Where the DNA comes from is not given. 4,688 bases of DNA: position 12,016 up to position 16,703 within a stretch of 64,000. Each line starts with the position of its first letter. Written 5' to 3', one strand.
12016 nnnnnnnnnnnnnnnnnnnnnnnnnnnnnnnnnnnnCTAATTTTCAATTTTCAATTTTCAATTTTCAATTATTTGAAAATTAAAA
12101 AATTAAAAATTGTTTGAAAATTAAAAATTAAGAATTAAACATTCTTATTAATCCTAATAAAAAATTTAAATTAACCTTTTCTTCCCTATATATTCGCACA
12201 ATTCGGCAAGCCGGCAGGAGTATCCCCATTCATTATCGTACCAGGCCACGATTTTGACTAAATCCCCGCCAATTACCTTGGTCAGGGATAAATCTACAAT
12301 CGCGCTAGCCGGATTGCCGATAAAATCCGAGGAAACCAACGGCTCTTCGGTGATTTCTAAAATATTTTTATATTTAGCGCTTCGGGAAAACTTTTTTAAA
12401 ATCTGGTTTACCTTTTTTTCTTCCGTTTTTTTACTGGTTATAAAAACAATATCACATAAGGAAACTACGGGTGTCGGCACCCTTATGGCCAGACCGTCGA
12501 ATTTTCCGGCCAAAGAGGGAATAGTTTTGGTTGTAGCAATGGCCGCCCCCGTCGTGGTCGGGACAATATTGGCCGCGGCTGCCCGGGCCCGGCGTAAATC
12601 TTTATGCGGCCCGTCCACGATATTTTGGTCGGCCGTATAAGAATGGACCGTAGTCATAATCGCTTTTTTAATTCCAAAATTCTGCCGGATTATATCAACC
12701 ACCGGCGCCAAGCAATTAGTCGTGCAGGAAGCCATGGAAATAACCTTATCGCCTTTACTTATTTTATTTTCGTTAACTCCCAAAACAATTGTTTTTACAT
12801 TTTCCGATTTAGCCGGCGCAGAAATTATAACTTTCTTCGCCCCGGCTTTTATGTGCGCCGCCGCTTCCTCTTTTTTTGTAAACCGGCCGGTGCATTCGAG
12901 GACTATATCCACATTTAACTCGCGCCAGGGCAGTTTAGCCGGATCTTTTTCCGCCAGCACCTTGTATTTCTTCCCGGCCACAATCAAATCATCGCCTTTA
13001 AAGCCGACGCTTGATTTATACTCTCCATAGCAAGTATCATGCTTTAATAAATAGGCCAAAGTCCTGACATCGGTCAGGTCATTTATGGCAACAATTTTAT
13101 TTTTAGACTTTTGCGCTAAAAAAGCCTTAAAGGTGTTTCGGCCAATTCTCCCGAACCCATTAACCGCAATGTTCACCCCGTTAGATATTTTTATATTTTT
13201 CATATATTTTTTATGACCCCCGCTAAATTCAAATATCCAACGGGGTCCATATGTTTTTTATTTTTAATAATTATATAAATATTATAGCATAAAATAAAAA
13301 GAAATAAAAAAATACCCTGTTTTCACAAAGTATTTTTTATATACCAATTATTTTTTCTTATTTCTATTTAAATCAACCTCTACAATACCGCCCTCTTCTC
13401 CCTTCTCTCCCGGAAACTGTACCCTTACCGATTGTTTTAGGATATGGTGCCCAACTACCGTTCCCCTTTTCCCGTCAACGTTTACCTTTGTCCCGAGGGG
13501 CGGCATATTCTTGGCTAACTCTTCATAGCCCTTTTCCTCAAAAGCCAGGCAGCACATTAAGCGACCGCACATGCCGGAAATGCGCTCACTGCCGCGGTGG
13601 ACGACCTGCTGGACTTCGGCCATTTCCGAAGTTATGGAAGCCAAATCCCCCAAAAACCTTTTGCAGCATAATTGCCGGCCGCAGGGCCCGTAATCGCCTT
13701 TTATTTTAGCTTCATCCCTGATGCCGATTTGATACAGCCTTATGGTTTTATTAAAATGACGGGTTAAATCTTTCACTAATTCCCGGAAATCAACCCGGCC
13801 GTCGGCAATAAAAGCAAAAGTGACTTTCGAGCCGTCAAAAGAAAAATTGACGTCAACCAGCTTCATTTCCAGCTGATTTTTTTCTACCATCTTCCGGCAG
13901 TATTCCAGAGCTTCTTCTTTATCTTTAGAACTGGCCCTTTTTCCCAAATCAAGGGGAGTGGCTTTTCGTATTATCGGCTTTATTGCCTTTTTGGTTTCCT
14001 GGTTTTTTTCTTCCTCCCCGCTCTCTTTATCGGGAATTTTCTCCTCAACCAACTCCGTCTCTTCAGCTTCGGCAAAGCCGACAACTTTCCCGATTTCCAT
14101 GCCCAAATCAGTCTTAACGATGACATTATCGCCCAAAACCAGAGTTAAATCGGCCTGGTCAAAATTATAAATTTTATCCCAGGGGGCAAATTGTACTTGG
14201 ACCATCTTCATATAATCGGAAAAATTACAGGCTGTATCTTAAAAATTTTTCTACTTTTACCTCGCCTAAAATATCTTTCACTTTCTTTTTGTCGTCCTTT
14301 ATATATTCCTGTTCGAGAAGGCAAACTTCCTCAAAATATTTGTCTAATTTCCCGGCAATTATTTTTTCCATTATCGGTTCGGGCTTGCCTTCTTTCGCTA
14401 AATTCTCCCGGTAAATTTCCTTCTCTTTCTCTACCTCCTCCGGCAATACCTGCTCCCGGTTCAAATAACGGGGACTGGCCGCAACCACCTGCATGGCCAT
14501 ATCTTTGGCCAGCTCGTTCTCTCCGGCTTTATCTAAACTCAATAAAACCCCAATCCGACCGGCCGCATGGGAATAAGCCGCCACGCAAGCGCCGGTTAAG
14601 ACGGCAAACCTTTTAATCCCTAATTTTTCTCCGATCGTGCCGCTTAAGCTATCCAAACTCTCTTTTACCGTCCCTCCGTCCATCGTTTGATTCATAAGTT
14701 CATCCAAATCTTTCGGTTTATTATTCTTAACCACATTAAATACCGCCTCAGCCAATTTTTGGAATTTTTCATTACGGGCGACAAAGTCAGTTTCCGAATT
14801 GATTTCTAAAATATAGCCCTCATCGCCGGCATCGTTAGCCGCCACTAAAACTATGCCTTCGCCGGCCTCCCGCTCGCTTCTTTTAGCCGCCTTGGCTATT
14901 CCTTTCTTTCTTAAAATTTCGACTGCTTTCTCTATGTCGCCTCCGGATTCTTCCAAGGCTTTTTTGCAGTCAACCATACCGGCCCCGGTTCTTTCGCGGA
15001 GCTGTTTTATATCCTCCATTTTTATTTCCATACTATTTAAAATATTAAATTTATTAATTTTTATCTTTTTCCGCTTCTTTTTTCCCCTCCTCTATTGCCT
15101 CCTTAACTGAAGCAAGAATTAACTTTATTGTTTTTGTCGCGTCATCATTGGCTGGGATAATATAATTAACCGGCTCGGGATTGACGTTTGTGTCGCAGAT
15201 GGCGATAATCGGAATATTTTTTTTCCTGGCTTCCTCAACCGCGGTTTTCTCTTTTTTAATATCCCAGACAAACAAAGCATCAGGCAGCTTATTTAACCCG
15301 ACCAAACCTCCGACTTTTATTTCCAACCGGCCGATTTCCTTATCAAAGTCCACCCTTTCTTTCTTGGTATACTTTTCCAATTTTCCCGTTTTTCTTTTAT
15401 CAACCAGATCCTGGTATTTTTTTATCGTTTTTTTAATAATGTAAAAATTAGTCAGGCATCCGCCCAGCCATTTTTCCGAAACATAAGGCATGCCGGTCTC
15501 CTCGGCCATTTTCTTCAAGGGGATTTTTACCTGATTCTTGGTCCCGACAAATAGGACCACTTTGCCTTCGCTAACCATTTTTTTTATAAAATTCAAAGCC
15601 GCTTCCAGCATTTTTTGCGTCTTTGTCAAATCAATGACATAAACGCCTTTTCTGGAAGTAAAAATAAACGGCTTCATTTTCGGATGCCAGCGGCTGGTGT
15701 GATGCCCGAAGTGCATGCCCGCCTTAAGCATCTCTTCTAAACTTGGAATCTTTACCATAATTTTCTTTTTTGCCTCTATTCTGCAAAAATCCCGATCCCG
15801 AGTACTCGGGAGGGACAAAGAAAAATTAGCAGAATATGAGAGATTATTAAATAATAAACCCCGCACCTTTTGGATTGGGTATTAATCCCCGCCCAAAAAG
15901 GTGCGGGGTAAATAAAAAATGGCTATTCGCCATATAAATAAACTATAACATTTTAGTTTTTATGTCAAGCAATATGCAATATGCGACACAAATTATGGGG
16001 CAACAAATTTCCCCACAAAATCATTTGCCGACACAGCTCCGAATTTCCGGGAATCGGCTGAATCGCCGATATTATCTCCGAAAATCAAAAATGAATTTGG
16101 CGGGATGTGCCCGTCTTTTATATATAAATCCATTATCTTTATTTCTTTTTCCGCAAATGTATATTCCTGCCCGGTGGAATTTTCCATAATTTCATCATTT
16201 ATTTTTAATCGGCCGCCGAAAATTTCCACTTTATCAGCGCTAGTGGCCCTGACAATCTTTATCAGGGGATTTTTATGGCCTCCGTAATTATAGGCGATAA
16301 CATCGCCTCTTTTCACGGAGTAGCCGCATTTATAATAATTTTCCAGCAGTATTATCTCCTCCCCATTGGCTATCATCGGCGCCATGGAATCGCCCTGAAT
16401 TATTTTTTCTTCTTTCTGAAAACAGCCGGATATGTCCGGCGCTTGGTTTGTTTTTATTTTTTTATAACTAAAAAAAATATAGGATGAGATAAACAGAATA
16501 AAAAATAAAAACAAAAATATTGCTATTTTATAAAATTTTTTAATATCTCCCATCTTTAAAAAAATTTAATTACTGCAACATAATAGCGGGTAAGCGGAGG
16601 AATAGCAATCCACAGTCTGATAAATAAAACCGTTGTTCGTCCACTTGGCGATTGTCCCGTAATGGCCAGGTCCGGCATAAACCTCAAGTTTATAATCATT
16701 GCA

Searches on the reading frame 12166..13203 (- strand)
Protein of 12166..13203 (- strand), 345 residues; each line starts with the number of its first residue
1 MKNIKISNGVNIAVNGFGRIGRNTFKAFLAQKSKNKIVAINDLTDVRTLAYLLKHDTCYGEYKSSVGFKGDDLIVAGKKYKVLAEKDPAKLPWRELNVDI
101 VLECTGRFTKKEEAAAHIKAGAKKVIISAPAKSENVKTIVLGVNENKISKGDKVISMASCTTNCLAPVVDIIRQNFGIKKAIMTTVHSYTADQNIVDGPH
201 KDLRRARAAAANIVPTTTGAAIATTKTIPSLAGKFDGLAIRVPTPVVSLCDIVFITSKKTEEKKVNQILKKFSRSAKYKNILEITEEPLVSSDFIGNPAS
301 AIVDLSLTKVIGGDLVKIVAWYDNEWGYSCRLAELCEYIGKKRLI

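Call 41: search_protein_families(library=pfam, proteins=[window:12166-13203:-], max_evalue=0.00001)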
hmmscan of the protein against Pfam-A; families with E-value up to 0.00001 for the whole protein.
window:12166-13203:- (345 aa): 2 families
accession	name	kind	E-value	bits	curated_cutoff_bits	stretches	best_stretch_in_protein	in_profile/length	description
PF02800.25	Gp_dh_C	-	2.4e-58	196.6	24.4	1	165-322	1-158/158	Glyceraldehyde 3-phosphate dehydrogenase, C-terminal domain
PF00044.30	Gp_dh_N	-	2.9e-36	124.2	31.7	1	10-111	1-101/101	Glyceraldehyde 3-phosphate dehydrogenase, NAD binding domain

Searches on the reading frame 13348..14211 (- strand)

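Call 41: search_protein_families(library=pfam, proteins=[window:13348-14211:-], max_evalue=0.00001)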
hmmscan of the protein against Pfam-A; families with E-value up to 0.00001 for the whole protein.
window:13348-14211:- (287 aa): 1 family
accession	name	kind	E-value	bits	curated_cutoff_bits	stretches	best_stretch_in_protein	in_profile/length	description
PF04468.17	PSP1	-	2.3e-27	95.5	27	1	78-162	1-86/86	PSP1 C-terminal conserved region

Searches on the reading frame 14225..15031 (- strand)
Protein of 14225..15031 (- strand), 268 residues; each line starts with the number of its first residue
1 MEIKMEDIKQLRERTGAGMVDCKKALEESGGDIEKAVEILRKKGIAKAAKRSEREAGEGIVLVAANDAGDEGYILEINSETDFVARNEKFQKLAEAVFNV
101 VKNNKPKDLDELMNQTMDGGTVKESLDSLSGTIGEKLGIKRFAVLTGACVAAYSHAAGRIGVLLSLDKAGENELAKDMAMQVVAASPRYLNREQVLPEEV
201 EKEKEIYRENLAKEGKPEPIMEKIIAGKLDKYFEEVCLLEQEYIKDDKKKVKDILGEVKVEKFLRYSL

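Call 41: search_protein_families(library=pfam, proteins=[window:14225-15031:-], max_evalue=0.00001)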
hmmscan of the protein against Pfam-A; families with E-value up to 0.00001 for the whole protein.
window:14225-15031:- (268 aa): 1 family
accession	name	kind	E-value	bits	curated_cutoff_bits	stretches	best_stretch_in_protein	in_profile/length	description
PF00889.24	EF_TS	-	1.4e-66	224.4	27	1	72-267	1-201/204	Elongation factor TS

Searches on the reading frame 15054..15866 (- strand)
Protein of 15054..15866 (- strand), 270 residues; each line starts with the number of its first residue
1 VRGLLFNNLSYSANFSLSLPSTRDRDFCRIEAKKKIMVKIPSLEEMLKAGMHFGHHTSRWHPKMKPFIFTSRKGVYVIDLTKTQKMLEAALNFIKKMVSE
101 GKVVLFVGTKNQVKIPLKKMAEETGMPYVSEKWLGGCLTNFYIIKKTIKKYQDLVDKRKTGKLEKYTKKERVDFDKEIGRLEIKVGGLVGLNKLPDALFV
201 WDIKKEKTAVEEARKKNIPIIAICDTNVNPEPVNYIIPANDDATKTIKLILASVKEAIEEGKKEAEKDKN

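Call 41: search_protein_families(library=pfam, proteins=[window:15054-15866:-], max_evalue=0.00001)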
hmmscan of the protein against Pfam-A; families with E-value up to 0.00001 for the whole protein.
window:15054-15866:- (270 aa): 1 family
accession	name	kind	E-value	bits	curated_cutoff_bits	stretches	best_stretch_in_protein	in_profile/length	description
PF00318.25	Ribosomal_S2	-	1.4e-82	276.6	26.1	1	46-261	1-216/216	Ribosomal protein S2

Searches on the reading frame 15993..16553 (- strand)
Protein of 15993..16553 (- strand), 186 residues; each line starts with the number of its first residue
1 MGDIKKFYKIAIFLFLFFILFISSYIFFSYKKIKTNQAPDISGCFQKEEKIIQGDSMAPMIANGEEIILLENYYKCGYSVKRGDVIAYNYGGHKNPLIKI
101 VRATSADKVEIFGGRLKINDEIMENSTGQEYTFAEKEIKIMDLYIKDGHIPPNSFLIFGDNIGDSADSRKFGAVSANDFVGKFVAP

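Call 41: search_protein_families(library=pfam, proteins=[window:15993-16553:-], max_evalue=0.00001)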
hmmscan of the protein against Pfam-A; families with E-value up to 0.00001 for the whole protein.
window:15993-16553:- (186 aa): 1 family
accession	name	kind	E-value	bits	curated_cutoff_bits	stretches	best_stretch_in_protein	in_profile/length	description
PF10502.14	Peptidase_S26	-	1.8e-21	77.2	22.9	1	51-184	27-164/168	Signal peptidase, peptidase S26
